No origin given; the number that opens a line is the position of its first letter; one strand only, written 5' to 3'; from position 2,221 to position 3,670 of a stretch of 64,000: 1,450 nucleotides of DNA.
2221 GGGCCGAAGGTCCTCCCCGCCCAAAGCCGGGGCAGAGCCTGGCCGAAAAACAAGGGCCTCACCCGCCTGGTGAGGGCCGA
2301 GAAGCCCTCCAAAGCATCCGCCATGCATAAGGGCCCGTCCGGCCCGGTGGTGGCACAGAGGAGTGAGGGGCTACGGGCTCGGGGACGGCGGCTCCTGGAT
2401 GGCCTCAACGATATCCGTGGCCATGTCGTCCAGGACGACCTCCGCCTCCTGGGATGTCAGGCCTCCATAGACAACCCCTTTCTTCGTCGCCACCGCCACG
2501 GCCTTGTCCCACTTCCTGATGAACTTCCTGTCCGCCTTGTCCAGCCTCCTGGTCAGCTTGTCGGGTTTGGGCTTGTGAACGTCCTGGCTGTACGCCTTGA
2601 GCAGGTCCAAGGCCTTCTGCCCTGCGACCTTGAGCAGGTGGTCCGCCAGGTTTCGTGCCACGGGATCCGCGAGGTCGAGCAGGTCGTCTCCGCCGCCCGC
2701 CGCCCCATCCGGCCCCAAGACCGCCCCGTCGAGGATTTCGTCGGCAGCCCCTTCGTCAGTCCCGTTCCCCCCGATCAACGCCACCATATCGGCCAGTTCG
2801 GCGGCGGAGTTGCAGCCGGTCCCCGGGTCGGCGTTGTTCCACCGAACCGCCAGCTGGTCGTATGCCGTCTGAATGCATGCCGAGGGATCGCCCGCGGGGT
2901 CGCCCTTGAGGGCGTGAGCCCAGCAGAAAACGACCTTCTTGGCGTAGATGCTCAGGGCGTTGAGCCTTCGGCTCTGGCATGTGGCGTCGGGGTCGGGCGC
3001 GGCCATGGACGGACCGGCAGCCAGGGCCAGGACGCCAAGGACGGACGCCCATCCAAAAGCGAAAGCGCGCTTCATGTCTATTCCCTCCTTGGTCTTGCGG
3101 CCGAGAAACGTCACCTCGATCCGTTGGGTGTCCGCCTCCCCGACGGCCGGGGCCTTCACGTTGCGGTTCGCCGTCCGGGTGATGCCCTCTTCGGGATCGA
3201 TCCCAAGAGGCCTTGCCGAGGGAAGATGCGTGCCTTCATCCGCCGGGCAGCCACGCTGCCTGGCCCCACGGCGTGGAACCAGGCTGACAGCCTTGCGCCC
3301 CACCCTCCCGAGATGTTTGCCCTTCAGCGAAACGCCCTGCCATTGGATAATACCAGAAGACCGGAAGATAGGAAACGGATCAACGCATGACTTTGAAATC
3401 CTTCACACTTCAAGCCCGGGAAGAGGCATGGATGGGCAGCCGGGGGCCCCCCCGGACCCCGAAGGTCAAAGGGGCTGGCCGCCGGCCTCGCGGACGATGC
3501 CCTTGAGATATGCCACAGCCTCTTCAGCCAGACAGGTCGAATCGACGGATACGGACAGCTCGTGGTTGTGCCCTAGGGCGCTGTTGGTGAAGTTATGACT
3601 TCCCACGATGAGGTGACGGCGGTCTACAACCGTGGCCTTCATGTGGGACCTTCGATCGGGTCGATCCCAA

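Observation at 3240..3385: GEMM-like c-di-GMP-I riboswitch candidate controlling a secreted protein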

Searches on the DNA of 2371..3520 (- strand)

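Call 4: search_rna_families(source=window, start=3000, end=3520, threshold=evalue, max_evalue=10, show_alignments=6)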
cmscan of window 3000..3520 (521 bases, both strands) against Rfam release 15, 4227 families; matches with E-value up to 10: 3.
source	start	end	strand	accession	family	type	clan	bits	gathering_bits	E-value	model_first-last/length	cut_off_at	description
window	3242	3330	-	RF03167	c-di-GMP-I-GGC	Cis-reg; riboswitch;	CL00126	28.8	59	8.5e-05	1-80/80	no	c-di-GMP-I-GGC riboswitch aptamer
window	3247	3289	-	RF03756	mir-4891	Gene; miRNA;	-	18.1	100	0.57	1-88/88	no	mir-4891 microRNA precursor family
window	3170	3225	+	RF04037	mir-7911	Gene; miRNA;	-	17.4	60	1.9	1-63/63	no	mir-7911 microRNA precursor family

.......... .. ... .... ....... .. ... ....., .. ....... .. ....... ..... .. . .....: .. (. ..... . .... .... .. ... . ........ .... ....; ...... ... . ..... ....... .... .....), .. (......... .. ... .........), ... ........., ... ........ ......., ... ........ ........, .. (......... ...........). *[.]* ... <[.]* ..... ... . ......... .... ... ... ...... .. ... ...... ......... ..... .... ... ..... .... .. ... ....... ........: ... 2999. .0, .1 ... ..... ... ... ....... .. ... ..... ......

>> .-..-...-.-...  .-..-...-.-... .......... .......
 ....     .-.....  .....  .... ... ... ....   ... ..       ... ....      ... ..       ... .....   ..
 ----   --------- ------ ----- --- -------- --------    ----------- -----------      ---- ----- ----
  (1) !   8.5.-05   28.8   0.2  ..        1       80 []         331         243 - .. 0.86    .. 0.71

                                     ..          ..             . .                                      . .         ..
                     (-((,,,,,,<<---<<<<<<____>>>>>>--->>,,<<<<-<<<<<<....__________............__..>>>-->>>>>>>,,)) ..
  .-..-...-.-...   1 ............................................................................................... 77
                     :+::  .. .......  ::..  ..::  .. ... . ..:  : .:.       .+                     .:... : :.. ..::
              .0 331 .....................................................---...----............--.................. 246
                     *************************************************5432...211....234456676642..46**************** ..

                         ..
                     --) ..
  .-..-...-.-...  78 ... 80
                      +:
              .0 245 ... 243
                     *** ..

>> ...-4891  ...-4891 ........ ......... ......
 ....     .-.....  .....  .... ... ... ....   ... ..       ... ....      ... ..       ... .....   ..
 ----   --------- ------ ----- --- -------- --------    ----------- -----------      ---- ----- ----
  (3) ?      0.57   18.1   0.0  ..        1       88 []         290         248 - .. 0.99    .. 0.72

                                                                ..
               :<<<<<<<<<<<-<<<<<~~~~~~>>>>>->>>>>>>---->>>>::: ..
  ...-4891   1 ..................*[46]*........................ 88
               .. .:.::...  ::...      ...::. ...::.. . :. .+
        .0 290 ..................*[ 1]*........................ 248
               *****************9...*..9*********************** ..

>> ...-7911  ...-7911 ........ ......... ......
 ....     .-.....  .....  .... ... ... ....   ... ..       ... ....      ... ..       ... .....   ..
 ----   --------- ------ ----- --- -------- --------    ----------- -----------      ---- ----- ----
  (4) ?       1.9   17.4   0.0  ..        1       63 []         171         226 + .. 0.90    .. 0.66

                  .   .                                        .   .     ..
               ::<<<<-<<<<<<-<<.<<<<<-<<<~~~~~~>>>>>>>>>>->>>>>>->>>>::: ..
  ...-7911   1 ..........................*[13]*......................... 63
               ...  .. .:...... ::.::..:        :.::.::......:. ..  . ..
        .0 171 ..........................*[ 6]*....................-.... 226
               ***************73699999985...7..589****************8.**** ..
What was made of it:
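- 3319..3324 (-): J1/2 and the start of P2: A A G G20 G21 C22. The G20 equivalent is 3321. cmscan alignment (call 4).
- On c-di-GMP-I / GEMM-I (RF01051; clan CL00126): G3321, A3294, A3293 and C3247 in the cmscan alignment (call 4). G3292 (call 4).
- On c-di-GMP-II (RF01786): No match at E <= 10 in 3000-3520 on either strand (call 4).
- Closest known: c-di-GMP-I-GGC variant, Rfam RF03167. Same: It shares a short P3 without the CUAA/UAUG receptor extension, the GcUGCc 3' core and GC-rich stems (call 4).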

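Call 15: search_rna_families(source=L001, start=5250, end=6100, threshold=evalue, max_evalue=10, show_alignments=3)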
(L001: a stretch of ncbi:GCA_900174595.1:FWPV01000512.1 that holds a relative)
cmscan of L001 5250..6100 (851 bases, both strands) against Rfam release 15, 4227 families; matches with E-value up to 10: 4.
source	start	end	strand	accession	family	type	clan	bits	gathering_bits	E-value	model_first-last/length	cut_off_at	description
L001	5899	5937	+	RF01131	sR47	Gene; snRNA; snoRNA; CD-box;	CL00132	19.9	40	0.034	1-55/55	no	Small nucleolar RNA sR47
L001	5374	5462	-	RF01872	MEG3_2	Gene; lncRNA;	-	15.5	60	2.6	1-105/105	no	Maternally expressed 3 conserved region 2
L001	5390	5423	-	RF03369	mir-2217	Gene; miRNA;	-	15.4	60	4.9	1-62/62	no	mir-2217 microRNA precursor family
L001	5297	5360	-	RF01131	sR47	Gene; snRNA; snoRNA; CD-box;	CL00132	12.1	40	4.4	1-55/55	no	Small nucleolar RNA sR47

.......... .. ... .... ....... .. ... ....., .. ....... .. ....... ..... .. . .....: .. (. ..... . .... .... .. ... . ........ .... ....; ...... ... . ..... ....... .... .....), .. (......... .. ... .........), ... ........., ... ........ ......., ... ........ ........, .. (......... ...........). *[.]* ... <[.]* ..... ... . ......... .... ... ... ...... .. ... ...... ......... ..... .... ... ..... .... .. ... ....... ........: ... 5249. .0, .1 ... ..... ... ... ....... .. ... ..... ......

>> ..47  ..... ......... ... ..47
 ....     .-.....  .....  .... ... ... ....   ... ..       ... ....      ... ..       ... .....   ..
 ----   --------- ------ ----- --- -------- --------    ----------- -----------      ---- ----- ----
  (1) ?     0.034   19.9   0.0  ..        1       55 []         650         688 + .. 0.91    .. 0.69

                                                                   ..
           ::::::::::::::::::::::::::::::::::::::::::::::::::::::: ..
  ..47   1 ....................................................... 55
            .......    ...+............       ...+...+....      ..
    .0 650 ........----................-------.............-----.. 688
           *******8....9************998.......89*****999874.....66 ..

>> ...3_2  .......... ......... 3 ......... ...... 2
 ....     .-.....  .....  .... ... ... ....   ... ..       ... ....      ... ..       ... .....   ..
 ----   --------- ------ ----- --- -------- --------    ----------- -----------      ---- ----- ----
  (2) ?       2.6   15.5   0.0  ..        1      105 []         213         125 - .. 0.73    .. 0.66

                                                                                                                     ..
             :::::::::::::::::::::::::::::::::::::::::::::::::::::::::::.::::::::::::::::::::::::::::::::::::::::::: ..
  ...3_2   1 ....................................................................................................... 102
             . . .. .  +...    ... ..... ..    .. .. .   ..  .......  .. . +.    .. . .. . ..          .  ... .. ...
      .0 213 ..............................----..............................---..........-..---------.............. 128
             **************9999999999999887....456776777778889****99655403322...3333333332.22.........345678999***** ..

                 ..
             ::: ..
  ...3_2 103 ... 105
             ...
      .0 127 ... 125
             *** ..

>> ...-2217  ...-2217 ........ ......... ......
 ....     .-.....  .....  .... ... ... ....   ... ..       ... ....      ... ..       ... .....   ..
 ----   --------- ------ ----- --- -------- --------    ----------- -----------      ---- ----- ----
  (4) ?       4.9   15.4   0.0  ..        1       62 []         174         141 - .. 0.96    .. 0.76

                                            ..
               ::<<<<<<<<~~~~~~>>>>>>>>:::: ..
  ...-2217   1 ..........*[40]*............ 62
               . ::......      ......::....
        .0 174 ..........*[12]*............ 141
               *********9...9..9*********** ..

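Call 16: search_rna_families(source=L002, start=1, end=800, threshold=evalue, max_evalue=10, show_alignments=3)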
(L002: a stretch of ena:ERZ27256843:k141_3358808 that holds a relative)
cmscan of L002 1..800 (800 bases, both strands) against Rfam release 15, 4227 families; matches with E-value up to 10: 3.
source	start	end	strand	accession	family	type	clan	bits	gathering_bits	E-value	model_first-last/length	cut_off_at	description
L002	209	325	+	RF01771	rnk_leader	Cis-reg; leader;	-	21.1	50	0.63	1-109/109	no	Enterobacteria rnk leader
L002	685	744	+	RF04221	HCV_SL669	Cis-reg;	-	17.4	80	1.7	1-80/80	no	SL669 non-coding RNA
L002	79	165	+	RF03032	narK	Cis-reg;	-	15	43.2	3.8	1-72/72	no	narK RNA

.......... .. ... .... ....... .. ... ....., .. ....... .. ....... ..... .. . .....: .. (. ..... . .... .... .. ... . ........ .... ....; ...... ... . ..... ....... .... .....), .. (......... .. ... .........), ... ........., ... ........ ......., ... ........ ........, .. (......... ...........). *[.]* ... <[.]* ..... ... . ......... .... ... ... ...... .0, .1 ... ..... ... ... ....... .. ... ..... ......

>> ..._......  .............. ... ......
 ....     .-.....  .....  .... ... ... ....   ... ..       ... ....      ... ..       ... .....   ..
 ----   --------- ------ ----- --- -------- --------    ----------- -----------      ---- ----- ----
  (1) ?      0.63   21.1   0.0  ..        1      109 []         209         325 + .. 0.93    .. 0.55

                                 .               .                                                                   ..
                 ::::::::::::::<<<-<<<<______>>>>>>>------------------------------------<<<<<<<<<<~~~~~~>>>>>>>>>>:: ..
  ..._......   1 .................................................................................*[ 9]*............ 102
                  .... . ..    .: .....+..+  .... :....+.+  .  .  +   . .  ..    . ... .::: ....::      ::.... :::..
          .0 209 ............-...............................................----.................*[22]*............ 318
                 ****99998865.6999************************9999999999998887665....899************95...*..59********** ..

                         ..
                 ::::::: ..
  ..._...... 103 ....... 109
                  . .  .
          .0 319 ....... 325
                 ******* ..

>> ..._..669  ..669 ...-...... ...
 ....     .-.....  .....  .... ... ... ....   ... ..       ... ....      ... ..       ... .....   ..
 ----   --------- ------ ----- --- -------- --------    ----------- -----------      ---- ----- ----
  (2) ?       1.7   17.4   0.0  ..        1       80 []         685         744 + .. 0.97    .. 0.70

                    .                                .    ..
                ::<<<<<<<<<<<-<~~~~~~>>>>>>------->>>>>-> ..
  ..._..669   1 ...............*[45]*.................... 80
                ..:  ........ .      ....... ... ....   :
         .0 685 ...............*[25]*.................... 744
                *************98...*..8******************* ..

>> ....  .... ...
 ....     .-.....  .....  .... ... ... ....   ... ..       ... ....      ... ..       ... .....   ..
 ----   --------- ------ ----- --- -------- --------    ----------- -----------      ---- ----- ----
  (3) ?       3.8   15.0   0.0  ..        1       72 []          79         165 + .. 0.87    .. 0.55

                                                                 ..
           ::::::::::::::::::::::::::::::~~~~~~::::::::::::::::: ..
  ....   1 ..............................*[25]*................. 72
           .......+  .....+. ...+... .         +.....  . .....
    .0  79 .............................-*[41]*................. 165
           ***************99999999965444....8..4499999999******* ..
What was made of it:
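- On c-di-GMP-I / GEMM-I (RF01051; clan CL00126): The two homologous genes (52-53% identity) have no clan hit upstream (calls 15, 16).
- The gene family does not otherwise use this leader (calls 15, 16).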
